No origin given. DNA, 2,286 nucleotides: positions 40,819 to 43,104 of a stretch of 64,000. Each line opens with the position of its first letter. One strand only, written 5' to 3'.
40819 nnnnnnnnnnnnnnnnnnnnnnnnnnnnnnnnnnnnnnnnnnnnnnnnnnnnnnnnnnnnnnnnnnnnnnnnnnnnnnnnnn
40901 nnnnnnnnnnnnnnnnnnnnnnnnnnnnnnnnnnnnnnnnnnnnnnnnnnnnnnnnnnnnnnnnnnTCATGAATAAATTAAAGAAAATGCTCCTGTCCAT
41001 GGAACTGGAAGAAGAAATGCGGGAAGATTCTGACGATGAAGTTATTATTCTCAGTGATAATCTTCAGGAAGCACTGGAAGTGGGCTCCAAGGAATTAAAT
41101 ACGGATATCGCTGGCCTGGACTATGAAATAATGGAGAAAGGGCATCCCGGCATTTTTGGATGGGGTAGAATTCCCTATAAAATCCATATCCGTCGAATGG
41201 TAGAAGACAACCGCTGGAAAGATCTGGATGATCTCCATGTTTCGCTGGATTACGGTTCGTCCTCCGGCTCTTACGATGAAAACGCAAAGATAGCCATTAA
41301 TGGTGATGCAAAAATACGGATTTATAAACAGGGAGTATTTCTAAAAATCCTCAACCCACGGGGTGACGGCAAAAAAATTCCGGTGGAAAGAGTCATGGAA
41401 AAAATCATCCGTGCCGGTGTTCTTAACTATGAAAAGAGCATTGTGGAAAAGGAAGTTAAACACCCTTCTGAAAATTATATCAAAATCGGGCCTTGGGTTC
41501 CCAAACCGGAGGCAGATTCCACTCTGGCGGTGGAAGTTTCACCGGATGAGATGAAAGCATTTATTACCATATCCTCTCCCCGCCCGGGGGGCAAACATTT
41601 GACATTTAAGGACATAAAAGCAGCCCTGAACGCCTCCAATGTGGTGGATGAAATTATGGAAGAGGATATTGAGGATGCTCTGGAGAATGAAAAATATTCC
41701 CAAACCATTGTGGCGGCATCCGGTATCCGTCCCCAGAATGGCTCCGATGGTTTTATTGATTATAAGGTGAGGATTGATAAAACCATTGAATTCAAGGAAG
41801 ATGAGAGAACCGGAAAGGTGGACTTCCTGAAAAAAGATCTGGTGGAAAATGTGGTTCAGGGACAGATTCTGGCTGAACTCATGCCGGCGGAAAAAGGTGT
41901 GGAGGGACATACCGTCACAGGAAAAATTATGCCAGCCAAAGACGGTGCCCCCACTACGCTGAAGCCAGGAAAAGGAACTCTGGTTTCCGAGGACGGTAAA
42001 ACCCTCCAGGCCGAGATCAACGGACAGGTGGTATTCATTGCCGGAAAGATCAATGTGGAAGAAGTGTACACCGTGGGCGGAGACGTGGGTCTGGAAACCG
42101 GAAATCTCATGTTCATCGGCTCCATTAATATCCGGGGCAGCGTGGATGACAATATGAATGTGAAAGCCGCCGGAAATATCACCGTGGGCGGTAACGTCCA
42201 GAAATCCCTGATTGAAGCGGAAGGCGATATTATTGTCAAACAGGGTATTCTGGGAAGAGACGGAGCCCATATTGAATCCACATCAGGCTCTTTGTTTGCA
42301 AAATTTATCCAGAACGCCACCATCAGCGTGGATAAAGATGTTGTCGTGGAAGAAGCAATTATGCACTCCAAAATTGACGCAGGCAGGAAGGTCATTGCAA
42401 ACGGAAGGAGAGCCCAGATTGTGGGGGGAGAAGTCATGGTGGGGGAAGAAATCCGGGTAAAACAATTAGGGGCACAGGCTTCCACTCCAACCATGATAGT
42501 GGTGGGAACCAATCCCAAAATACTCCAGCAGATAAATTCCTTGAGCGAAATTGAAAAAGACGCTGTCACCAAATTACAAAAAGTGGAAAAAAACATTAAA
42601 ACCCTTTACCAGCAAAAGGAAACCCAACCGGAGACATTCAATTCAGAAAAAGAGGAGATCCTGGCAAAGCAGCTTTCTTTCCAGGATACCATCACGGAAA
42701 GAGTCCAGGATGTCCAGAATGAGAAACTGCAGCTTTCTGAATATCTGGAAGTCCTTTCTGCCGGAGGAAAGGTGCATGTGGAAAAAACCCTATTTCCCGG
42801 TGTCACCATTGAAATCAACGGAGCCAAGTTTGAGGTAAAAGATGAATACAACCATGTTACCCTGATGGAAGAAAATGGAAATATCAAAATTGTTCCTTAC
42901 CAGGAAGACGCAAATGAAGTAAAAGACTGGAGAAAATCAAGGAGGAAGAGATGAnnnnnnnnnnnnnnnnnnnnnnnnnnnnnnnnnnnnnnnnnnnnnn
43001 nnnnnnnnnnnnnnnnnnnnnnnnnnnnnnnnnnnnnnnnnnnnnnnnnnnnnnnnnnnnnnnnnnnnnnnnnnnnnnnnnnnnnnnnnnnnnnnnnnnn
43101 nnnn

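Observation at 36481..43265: Translationally coupled five-gene operon linking a PP2C-TPR phosphatase, an MscS channel and FapA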

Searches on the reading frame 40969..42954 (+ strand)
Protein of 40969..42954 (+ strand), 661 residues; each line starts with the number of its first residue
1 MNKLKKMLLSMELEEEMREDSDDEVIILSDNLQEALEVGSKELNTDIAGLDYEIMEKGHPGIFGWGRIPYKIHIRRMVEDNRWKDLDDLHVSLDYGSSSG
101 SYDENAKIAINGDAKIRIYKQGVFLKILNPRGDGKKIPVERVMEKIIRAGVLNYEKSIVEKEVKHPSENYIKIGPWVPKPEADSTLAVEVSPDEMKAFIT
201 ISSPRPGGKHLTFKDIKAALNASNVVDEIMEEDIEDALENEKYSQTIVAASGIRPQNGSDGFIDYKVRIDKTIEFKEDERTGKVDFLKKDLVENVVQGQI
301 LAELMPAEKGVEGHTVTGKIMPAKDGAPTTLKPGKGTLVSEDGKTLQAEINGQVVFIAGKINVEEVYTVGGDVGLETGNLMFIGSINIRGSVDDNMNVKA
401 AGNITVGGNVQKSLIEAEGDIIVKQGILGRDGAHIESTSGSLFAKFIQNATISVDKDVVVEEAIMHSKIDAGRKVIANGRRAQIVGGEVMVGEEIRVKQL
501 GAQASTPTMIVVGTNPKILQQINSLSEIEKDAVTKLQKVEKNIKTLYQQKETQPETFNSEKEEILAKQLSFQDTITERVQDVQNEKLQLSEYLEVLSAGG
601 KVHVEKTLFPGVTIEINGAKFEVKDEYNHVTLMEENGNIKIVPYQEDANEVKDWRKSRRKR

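Call 3: search_protein_families(library=pfam, proteins=[window:40969-42954:+], max_evalue=0.01)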
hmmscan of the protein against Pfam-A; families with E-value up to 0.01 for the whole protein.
window:40969-42954:+ (661 aa): 5 families
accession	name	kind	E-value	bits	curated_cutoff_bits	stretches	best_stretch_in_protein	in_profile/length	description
PF03961.19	FapA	-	2.3e-68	231.2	31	1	365-639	1-272/272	Flagellar Assembly Protein A beta solenoid domain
PF20250.3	FapA_N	-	4.3e-45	153.7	27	1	187-357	2-176/178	Flagellar Assembly Protein A N-terminal region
PF14804.11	Jag_N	-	1.2e-08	35.7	25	1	31-75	5-49/50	Jag N-terminus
PF14157.12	YmzC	-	0.0015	19.1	27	1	626-652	26-53/62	YmzC-like protein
PF10280.14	Med11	-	0.0024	18.8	26.9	1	521-576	3-58/120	Mediator complex protein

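Call 10: search_protein_families(library=ncbifam, proteins=[window:40969-42954:+], max_evalue=0.01)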
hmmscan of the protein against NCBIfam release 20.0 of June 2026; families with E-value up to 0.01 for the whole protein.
window:40969-42954:+ (661 aa): 0 families

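Call 12: find_encoding_contigs(protein=window:40969-42954:+, flank=10000, max_places=4)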
Protein window:40969-42954:+ (661 aa): no gene with exactly this product is on record in the collection.

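Call 13: find_homologous_proteins(query=window:40969-42954:+)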
Query window:40969-42954:+ (661 aa): 286 proteins with E <= 0.001 among 8000 candidates; the best 120 are listed.
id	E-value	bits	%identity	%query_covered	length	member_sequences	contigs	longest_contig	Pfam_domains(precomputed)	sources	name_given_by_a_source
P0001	0.0e+0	1422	100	99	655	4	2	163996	PF14804.12,PF20250.4,PF03961.20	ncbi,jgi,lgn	-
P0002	0.0e+0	1171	82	98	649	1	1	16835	PF14804.12,PF20250.4,PF03961.20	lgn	-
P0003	1.4e-253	861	60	96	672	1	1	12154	PF14804.12,PF20250.4,PF03961.20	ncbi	-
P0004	7.2e-249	846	59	100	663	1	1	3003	PF14804.12,PF20250.4,PF03961.20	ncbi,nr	ncbi:MAG: DUF342 domain-containing protein [Candidatus Hydrogenedentota bacterium]|nr:MAG: DUF342 do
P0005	2.3e-248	844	58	100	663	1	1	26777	PF14804.12,PF20250.4,PF03961.20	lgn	-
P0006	1.6e-245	834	57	100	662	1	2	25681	PF14804.12,PF20250.4,PF03961.20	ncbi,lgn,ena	-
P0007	2.0e-245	834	59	97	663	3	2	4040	PF14804.12,PF20250.4,PF03961.20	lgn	-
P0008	4.8e-244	830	58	100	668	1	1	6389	PF14804.12,PF20250.4,PF03961.20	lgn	-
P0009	3.1e-242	824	57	99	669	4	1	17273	PF14804.12,PF20250.4,PF03961.20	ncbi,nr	ncbi:MAG: FapA family protein [Leptospiraceae bacterium]|nr:FapA family protein [Leptospiraceae bact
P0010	3.3e-242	824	59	96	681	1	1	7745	PF14804.12,PF20250.4,PF03961.20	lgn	-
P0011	5.1e-241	820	58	97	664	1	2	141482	PF14804.12,PF20250.4,PF03961.20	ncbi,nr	ncbi:MAG: FapA family protein [Leptospiraceae bacterium]|nr:FapA family protein [Leptospiraceae bact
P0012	3.0e-237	807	58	95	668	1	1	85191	PF14804.12,PF20250.4,PF03961.20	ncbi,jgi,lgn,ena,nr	ncbi:MAG: FapA family protein [Spirochaetia bacterium]|nr:FapA family protein [Spirochaetia bacteriu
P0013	3.6e-237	807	56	99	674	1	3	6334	PF14804.12,PF20250.4,PF03961.20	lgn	-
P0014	3.7e-237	807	58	99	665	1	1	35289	PF14804.12,PF20250.4,PF03961.20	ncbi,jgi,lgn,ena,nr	ncbi:MAG: FapA family protein [Spirochaetia bacterium]|nr:FapA family protein [Spirochaetia bacteriu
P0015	5.8e-237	806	55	99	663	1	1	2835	PF14804.12,PF20250.4,PF03961.20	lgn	-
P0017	5.8e-232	790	57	97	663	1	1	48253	PF14804.12,PF20250.4,PF03961.20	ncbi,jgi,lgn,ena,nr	ncbi:MAG: FapA family protein [Spirochaetia bacterium]|nr:FapA family protein [Spirochaetia bacteriu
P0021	7.0e-230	783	56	100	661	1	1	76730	PF14804.12,PF20250.4,PF03961.20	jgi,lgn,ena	-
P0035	2.8e-203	695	48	100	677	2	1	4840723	PF20250.4,PF03961.20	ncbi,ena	-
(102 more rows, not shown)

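Call 14: find_encoding_contigs(protein=P0001, flank=10000, max_places=3)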
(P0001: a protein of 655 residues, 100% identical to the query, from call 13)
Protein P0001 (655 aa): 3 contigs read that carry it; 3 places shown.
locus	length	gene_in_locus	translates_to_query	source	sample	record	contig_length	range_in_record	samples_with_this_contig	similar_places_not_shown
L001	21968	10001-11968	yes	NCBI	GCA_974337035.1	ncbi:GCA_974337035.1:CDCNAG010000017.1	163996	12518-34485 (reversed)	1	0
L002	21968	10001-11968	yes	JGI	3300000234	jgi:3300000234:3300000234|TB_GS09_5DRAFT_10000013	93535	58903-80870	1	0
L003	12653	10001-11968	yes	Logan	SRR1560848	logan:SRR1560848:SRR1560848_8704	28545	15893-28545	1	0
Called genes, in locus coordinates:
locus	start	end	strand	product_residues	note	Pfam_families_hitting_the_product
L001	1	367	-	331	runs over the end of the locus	PF03448:MgtE_N (faint), PF14842:FliG_N, PF14841:FliG_M, PF14842:FliG_N, PF01706:FliG_C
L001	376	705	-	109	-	PF01740:STAS, PF13466:STAS_2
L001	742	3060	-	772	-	PF01590:GAF, PF13185:GAF_2, PF13492:GAF_3, PF13185:GAF_2, PF13492:GAF_3 (weak), PF07228:SpoIIE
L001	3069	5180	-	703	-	PF02465:FliD_N, PF07195:FliD_C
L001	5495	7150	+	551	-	-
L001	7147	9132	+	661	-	PF13424:TPR_12 (faint), PF07719:TPR_2 (faint), PF13181:TPR_8 (faint), PF07228:SpoIIE, PF13428:TPR_14 (faint), PF14559:TPR_19, PF00515:TPR_1 (weak), PF12895:ANAPC3, +3 more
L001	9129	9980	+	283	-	PF00924:MS_channel_2nd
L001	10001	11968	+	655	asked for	PF14804:Jag_N, PF20250:FapA_N, PF03961:FapA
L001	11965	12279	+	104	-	-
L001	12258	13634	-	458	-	PF01743:PolyA_pol, PF12627:PolyA_pol_RNAbd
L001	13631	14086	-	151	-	PF09335:VTT_dom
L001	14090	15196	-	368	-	PF20903:SPL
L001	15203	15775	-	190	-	-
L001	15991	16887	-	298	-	PF00456:Transketolase_N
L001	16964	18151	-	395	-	-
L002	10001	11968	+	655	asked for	PF14804:Jag_N, PF20250:FapA_N, PF03961:FapA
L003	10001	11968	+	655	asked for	PF14804:Jag_N, PF20250:FapA_N, PF03961:FapA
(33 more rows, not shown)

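Call 15: find_encoding_contigs(protein=P0035, flank=10000, max_places=2)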
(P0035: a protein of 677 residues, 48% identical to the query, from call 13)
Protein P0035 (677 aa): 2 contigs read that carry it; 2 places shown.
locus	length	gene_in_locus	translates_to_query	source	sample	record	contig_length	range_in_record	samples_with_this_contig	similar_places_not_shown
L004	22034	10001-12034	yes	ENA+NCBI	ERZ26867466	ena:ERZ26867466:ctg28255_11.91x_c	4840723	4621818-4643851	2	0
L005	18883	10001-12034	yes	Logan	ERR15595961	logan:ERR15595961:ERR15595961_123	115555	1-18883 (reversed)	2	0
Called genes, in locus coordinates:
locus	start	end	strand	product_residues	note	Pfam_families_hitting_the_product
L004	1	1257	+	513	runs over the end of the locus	PF04773:FecR (weak)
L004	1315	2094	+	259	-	PF13428:TPR_14 (faint), PF13432:TPR_16 (faint), PF13424:TPR_12 (faint), PF14559:TPR_19 (faint), PF13414:TPR_11 (faint), PF00515:TPR_1 (faint), PF07719:TPR_2 (faint)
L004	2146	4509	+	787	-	-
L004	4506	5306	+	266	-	PF06750:A24_N_bact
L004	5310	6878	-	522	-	PF13506:Glyco_transf_21 (weak), PF00535:Glycos_transf_2, PF13641:Glyco_tranf_2_3, PF13632:Glyco_trans_2_3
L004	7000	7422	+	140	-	PF03100:CcmE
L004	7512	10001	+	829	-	PF07719:TPR_2, PF23914:TPR_CcmH_CycH, PF12895:ANAPC3, PF14559:TPR_19, PF13432:TPR_16, PF14559:TPR_19, PF23914:TPR_CcmH_CycH, PF13432:TPR_16, +24 more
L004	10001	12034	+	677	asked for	PF20250:FapA_N, PF03961:FapA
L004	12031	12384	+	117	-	-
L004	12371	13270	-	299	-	PF03807:F420_oxidored (weak), PF02153:PDH_N, PF20463:PDH_C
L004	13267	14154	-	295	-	PF01551:Peptidase_M23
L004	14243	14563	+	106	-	PF00085:Thioredoxin, PF08534:Redoxin (weak), PF13098:Thioredoxin_2, PF13728:TraF (weak), PF13905:Thioredoxin_8 (weak)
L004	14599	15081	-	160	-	-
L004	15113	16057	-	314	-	PF06574:FAD_syn, PF01687:Flavokinase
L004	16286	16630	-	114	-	-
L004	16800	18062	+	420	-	PF07614:DUF1577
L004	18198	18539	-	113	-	PF00543:P-II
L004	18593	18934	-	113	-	PF00543:P-II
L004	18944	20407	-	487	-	PF00909:Ammonium_transp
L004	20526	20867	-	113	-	PF00543:P-II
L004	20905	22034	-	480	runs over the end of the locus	PF00909:Ammonium_transp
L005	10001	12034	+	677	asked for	PF20250:FapA_N, PF03961:FapA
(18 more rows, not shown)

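Call 20: find_related_loci(query=A1, collection=genome_contigs, flank=10000)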
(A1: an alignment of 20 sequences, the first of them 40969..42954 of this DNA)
Query A1 (661 aa) in genome_contigs; peptide patterns used: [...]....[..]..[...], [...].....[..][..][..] (x = any residue, [..] = any of these).
600 stretches matched a pattern (row limit reached: there are more); 195 encode a relative of the query (tblastn E <= 1e-3); the best 80 are kept; 80 distinct loci.
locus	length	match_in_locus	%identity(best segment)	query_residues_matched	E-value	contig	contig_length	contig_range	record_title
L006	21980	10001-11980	57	1-659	0e+0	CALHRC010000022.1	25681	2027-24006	MAG: uncultured bacterium isolate N1_Bin_METABAT__159_1 genome assembly, contig: c_000002281492, whole genome shotgun se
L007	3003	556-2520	59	1-654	0e+0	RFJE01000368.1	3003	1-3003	MAG: Candidatus Hydrogenedentota bacterium isolate J094 k99_1414422, whole genome shotgun sequence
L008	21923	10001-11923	58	21-661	0e+0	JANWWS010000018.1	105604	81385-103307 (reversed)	MAG: Leptospiraceae bacterium isolate SKYG28 k141_279409, whole genome shotgun sequence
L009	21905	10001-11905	56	20-660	0e+0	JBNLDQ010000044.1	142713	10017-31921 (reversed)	MAG: Turneriellaceae bacterium isolate C1C2.bin.46.orig k141_264224, whole genome shotgun sequence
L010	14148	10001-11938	56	9-658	0e+0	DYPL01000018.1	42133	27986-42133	MAG TPA_asm: Turneriella parva isolate SulCav_GS09_5_47_847 SulCav_GS09_5_1173_length_42133_cov_457_184301, whole genome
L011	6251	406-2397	48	2-660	0e+0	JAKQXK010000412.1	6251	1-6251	MAG: Spirochaetota bacterium isolate USST_metabat.95_sub k141_1368464, whole genome shotgun sequence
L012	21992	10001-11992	48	2-660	0e+0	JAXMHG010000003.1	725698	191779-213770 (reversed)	MAG: Turneriella sp. isolate STL-SPI3 C4.67.fa-3, whole genome shotgun sequence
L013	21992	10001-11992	47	2-660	0e+0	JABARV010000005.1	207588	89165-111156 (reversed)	MAG: Turneriella sp. isolate Bin_83R c_000000000305, whole genome shotgun sequence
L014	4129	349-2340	48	2-660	0e+0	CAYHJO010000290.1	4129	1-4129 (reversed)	MAG TPA_asm: uncultured Turneriella sp. isolate ERP119705_co13_455 genome assembly, contig: NODE_27810_length_4129_cov_6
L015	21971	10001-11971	50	1-656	0e+0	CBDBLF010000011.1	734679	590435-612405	MAG: Spirochaetota bacterium isolate de31dcba-5cbe-4b48-bfd3-582df3e9e90c genome assembly, contig: contig_11, whole geno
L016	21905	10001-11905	49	21-655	0e+0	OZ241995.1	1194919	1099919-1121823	MAG: Leptospiria bacterium isolate 95dba25b-fe8b-43c0-aa07-00f779cf29d9 genome assembly, chromosome: 1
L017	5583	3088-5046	46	1-659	4e-179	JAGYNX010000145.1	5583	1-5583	MAG: Spirochaetes bacterium isolate M55B154 145, whole genome shotgun sequence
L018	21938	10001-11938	46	21-660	9e-175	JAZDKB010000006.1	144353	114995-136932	MAG: Spirochaetota bacterium isolate MEGAHIT-group-0.510 k141_6441674, whole genome shotgun sequence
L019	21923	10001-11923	46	1-645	8e-173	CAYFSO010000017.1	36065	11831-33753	MAG TPA_asm: uncultured Leptospiraceae bacterium isolate ERP107533_co1_200 genome assembly, contig: NODE_477_length_3606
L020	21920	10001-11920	44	1-645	7e-171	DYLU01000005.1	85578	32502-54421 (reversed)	MAG TPA_asm: Leptospira biflexa isolate SulCav_AS07-7_37_12 SulCav_AS07_7_185_length_85578_cov_6_736305, whole genome sh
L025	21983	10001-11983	44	1-660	4e-168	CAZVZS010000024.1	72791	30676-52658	MAG TPA_asm: uncultured Leptospiraceae bacterium isolate SRP090828_co2_25 genome assembly, contig: NODE_142_length_72791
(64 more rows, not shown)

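Call 35: find_encoding_contigs(protein=P0003, flank=10000, max_places=2)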
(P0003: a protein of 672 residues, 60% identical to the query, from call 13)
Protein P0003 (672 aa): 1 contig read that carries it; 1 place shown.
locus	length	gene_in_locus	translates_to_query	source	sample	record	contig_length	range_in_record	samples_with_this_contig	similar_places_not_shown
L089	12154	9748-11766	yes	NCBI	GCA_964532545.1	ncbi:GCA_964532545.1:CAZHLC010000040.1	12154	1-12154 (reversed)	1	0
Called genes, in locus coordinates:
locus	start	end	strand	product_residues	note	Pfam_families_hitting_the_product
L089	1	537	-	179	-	?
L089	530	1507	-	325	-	-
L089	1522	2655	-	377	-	PF00140:Sigma70_r1_2, PF04542:Sigma70_r2, PF04539:Sigma70_r3, PF04545:Sigma70_r4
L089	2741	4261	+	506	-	PF00158:Sigma54_activat, PF14532:Sigma54_activ_2, PF25601:AAA_lid_14 (weak), PF02954:HTH_8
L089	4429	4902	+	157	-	PF03602:Cons_hypoth95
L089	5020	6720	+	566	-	PF11832:DUF3352 (weak)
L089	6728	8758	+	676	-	PF25060:ARM_TT21_2nd (faint), PF13428:TPR_14 (faint), PF07228:SpoIIE, PF07719:TPR_2 (faint), PF13424:TPR_12 (faint), PF12895:ANAPC3, PF13432:TPR_16 (weak), PF14559:TPR_19, +2 more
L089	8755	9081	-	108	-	PF01503:PRA-PH (weak), PF03819:MazG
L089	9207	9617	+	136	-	PF14347:DUF4399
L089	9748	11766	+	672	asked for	PF14804:Jag_N, PF20250:FapA_N, PF03961:FapA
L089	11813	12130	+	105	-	-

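Call 36: find_related_loci(query=window:40969-42954:+, collection=metagenome_contigs, flank=10000)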
Query window:40969-42954:+ (661 aa) in metagenome_contigs; peptide patterns used: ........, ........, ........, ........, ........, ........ (x = any residue, [..] = any of these).
188 stretches matched a pattern; 3 encode a relative of the query (tblastn E <= 1e-3); 3 distinct loci.
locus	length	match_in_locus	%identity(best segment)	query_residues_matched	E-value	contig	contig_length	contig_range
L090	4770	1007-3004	56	2-661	0e+0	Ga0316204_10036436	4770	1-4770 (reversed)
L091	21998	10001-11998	36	1-661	2e-116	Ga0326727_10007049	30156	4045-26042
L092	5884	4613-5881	32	16-479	9e-61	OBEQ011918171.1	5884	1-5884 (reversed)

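Call 37: find_encoding_contigs(protein=P0012, flank=8000, max_places=1)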
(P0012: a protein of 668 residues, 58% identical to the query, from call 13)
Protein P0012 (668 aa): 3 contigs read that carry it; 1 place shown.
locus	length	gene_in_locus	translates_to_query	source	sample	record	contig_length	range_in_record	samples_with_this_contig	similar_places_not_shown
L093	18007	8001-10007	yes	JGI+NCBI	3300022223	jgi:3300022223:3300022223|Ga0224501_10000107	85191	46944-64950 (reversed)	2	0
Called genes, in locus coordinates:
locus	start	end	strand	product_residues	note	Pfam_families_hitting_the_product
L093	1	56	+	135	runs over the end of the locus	PF04519:Bactofilin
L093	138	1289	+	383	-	PF01476:LysM, PF23473:LysM3_LYK4_5 (faint), PF01476:LysM (weak), PF01551:Peptidase_M23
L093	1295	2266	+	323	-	PF03102:NeuB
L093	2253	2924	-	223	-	PF13580:SIS_2, PF01380:SIS (weak)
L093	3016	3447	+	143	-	-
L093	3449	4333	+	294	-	PF00478:IMPDH (weak), PF03060:NMO, PF01070:FMN_dh (weak), PF05690:ThiG (weak)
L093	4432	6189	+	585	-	-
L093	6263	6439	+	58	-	PF13237:Fer4_10 (weak)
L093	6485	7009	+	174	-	PF00080:Sod_Cu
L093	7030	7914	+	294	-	PF00924:MS_channel_2nd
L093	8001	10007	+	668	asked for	PF14804:Jag_N, PF20250:FapA_N, PF03961:FapA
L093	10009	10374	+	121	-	-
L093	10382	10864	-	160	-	PF00149:Metallophos, PF12850:Metallophos_2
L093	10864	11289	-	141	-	-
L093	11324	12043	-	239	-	PF01578:Cytochrom_C_asm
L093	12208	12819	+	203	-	PF00081:Sod_Fe_N, PF02777:Sod_Fe_C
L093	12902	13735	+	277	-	-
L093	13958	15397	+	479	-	PF13522:GATase_6, PF13537:GATase_7, PF00156:Pribosyltran (weak)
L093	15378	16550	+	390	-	PF02684:LpxB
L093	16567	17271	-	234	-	-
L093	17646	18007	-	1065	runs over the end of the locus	PF00873:ACR_tran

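Call 38: find_encoding_contigs(protein=P0017, flank=8000, max_places=1)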
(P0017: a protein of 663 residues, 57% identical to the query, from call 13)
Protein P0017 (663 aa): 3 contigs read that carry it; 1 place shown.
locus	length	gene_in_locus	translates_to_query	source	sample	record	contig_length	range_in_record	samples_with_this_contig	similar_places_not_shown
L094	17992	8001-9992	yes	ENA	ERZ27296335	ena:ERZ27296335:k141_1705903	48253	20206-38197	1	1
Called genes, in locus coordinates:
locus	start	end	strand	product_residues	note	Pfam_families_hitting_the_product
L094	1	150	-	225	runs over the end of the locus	PF01987:AIM24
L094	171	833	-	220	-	PF01987:AIM24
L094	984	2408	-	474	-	PF21799:MurD-like_N (weak), PF08245:Mur_ligase_M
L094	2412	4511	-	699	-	PF22745:Nlig-Ia, PF01653:DNA_ligase_aden, PF03120:OB_DNA_ligase, PF14520:HHH_5 (faint), PF12826:HHH_2, PF00533:BRCT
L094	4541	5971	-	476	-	PF01225:Mur_ligase, PF08245:Mur_ligase_M, PF02875:Mur_ligase_C (weak)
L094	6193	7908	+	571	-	-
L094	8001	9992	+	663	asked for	PF14804:Jag_N, PF20250:FapA_N, PF03961:FapA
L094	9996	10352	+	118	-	-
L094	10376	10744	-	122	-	PF13564:DoxX_2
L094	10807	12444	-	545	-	PF02321:OEP (weak)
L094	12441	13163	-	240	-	PF00440:TetR_N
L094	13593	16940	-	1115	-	PF25596:CPSase_L_D1, PF02655:ATP-grasp_3 (faint), PF02786:CPSase_L_D2, PF02787:CPSase_L_D3, PF25596:CPSase_L_D1, PF02222:ATP-grasp, PF02786:CPSase_L_D2, PF02142:MGS, +1 more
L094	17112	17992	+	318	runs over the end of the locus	PF13936:HTH_38, PF00665:rve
